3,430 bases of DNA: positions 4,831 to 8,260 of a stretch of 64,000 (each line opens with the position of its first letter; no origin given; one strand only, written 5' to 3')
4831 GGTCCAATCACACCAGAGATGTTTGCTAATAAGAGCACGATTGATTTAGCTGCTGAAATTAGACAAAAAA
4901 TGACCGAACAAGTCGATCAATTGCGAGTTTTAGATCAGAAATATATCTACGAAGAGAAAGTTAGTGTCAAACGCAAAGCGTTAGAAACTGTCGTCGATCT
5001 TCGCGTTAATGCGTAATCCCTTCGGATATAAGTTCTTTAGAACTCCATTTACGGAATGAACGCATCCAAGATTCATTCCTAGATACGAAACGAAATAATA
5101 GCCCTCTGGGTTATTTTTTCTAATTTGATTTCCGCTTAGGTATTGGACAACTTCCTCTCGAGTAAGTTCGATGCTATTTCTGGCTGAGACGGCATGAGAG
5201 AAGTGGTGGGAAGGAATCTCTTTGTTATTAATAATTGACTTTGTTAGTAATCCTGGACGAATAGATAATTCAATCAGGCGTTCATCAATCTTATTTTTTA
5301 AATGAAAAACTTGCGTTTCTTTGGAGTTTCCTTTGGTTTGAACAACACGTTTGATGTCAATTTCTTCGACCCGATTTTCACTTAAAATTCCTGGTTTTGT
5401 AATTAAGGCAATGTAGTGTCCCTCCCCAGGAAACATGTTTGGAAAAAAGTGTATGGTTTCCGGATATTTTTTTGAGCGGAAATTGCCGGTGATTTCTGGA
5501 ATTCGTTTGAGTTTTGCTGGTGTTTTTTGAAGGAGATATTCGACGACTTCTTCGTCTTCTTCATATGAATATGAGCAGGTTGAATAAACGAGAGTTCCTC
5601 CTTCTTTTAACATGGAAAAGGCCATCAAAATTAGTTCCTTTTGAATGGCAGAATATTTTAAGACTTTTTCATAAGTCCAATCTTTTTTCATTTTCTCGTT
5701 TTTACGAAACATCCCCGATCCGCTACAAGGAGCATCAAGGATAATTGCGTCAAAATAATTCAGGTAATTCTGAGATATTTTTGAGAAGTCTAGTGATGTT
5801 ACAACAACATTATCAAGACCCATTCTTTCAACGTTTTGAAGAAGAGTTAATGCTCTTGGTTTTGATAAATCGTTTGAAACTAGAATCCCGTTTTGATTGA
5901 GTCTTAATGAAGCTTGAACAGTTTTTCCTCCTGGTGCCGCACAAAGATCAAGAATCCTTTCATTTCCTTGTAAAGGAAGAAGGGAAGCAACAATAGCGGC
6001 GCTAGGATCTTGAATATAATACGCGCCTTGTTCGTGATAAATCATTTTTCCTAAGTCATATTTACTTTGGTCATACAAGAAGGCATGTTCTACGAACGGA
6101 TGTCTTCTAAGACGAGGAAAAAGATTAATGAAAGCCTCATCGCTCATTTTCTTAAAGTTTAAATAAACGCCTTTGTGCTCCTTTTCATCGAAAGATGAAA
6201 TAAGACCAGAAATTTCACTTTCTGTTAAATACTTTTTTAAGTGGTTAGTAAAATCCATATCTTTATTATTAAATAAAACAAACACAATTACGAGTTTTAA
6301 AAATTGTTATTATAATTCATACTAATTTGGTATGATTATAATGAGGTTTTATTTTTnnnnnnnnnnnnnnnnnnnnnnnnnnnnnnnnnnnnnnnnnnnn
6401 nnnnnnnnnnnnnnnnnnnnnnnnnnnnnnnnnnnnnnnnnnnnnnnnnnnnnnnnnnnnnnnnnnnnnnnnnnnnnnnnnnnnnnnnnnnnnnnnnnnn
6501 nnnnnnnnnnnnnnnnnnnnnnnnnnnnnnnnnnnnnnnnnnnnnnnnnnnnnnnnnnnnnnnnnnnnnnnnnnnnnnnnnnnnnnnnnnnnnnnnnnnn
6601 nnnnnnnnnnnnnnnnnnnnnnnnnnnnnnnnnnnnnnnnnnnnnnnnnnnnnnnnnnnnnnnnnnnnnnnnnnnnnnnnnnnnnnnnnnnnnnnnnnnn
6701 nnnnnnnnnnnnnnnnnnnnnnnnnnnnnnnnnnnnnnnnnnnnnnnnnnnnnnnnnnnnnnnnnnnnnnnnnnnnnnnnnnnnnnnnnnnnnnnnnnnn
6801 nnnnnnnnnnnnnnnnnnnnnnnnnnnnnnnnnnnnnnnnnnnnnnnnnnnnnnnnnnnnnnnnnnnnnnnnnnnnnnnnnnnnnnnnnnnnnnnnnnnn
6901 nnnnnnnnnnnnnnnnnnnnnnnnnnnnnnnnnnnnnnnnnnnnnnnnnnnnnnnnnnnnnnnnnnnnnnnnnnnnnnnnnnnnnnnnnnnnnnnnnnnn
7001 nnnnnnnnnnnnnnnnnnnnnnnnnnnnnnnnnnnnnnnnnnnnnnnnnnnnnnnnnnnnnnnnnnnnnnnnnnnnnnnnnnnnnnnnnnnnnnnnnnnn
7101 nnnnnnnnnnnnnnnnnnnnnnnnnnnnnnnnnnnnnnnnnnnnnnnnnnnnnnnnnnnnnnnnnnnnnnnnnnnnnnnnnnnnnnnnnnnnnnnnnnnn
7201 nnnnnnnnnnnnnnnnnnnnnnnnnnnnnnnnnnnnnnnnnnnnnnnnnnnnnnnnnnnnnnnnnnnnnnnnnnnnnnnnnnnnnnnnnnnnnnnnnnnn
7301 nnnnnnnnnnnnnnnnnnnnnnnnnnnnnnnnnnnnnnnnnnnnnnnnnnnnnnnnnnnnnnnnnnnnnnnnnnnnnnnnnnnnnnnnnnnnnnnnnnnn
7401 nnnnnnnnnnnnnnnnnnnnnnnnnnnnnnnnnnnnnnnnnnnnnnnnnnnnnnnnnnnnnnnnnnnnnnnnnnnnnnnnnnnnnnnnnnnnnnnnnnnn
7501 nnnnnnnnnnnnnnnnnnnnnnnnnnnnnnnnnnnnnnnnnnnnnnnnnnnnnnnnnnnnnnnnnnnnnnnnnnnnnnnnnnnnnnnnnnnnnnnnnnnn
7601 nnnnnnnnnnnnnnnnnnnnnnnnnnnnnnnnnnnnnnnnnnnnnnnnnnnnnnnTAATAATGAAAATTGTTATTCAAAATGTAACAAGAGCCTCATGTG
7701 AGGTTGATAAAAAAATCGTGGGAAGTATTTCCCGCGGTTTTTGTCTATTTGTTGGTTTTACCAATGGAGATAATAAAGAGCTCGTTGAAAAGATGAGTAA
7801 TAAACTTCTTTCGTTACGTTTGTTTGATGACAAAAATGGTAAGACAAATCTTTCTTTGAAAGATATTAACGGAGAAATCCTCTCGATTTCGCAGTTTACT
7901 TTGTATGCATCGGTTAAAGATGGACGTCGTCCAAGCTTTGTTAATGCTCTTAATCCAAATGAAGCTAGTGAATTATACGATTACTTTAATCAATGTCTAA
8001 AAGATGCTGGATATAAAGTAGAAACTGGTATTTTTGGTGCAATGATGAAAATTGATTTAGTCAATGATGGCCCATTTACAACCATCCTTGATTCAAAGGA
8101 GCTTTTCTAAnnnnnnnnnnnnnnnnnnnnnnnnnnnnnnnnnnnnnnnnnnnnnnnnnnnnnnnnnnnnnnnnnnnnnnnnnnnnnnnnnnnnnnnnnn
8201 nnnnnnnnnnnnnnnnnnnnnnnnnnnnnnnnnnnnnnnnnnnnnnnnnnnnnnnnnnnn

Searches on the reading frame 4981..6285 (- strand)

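Call 77: search_protein_families(library=pfam, proteins=[window:4981-6285:-], max_evalue=0.00001)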
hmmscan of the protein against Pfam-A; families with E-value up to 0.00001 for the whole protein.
window:4981-6285:- (434 aa): 4 families
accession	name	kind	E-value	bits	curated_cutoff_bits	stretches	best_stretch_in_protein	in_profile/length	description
PF01189.24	Methyltr_RsmB-F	-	3.5e-46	157.8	27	1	102-294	3-197/199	16S rRNA methyltransferase RsmB/F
PF13636.12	Methyltranf_PUA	-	9.9e-15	54.8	27.6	1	380-426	2-49/49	RNA-binding PUA-like domain of methyltransferase RsmF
PF17125.10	Methyltr_RsmF_N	-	1.8e-12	47.9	34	1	11-94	4-86/86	N-terminal domain of 16S rRNA methyltransferase RsmF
PF13847.12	Methyltransf_31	-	5e-08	33.2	27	1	107-247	3-128/145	Methyltransferase domain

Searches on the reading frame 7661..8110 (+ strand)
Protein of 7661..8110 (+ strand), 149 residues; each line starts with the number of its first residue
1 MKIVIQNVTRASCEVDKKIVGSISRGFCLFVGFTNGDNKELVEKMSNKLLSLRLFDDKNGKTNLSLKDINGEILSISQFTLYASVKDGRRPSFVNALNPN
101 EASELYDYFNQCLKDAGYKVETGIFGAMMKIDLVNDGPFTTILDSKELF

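Call 88: search_protein_families(library=pfam, proteins=[window:7661-8110:+], max_evalue=0.01)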
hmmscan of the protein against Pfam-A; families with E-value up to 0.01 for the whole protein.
window:7661-8110:+ (149 aa): 1 family
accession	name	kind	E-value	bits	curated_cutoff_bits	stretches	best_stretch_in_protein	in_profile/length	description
PF02580.21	Tyr_Deacylase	-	1.4e-55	188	25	1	2-144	1-144/144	D-Tyr-tRNA(Tyr) deacylase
